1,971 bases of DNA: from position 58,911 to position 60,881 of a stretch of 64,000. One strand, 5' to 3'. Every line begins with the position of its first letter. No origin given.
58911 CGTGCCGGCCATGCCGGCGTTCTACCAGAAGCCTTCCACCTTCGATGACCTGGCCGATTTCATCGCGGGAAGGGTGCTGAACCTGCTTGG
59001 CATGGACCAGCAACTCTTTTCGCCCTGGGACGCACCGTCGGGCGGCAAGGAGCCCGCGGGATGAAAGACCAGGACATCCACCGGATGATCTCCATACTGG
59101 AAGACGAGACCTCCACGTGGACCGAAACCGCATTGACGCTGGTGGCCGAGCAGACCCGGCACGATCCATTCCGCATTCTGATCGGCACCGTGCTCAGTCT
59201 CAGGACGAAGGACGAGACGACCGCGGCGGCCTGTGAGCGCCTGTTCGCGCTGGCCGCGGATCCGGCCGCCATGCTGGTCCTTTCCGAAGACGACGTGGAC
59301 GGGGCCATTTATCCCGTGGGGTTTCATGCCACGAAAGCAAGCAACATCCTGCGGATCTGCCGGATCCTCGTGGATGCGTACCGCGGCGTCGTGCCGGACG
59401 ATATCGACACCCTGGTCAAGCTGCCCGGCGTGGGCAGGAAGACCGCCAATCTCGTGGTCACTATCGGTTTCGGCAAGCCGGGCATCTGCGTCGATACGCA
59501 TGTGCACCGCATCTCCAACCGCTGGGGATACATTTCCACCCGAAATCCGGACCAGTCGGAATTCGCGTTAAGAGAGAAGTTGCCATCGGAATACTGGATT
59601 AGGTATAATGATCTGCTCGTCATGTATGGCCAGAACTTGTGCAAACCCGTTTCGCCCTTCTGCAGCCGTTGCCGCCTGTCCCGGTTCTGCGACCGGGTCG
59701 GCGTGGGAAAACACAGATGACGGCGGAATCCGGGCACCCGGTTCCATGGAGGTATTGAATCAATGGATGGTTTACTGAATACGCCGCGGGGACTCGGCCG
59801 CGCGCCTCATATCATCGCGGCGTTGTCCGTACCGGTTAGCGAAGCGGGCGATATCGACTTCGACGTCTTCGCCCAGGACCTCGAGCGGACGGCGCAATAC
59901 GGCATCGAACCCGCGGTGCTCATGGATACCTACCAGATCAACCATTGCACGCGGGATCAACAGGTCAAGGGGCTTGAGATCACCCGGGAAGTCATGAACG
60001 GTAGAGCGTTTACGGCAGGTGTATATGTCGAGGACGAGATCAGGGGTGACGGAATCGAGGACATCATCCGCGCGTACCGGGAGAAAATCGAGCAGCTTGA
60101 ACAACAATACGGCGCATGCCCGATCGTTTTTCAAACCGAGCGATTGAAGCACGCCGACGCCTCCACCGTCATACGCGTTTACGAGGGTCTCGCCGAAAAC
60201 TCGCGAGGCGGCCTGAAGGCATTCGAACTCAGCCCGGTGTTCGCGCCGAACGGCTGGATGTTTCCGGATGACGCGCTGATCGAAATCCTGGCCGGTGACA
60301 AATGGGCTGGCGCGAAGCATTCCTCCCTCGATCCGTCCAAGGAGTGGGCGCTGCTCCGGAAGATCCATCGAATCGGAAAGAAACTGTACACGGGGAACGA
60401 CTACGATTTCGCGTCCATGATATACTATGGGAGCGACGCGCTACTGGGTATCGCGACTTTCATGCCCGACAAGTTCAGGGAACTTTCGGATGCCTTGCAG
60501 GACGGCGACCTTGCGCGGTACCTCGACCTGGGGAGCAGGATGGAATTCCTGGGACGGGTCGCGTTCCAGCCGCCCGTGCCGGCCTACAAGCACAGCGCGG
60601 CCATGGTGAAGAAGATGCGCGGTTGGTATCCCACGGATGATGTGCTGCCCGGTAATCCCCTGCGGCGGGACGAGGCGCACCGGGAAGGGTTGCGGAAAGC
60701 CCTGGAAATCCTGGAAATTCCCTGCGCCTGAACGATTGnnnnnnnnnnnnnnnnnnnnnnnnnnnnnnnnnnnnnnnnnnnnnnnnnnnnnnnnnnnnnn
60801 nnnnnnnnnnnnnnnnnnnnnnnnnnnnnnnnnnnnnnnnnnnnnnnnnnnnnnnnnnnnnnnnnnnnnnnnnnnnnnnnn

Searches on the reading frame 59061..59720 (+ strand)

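Call 62: search_protein_families(library=pfam, max_evalue=0.00001, proteins=[window:59061-59720:+])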
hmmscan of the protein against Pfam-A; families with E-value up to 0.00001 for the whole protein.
window:59061-59720:+ (219 aa): 2 families
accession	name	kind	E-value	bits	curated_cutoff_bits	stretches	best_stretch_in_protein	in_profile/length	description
PF00730.31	HhH-GPD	-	9.3e-23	81.1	26.2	1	41-175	1-107/108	HhH-GPD superfamily base excision DNA repair protein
PF00633.29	HHH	-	3.1e-08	33.5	24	1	107-133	2-28/30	Helix-hairpin-helix motif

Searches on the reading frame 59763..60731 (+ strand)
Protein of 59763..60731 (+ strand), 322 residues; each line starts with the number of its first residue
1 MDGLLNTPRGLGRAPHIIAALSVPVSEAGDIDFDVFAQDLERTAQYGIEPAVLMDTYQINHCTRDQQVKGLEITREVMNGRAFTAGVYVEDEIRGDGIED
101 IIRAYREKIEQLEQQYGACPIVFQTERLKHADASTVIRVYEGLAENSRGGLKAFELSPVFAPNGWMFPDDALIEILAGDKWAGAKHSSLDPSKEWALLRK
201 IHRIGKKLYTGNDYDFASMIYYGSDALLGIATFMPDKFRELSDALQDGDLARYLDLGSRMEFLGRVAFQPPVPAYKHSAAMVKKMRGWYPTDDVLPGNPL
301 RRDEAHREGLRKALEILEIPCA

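Call 62: search_protein_families(library=pfam, max_evalue=0.00001, proteins=[window:59763-60731:+])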
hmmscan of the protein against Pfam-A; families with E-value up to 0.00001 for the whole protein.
window:59763-60731:+ (322 aa): 1 family
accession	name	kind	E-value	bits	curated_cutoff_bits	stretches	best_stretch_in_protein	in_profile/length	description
PF06187.17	DUF993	-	5.2e-14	52.4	24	1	16-288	38-331/382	Protein of unknown function (DUF993)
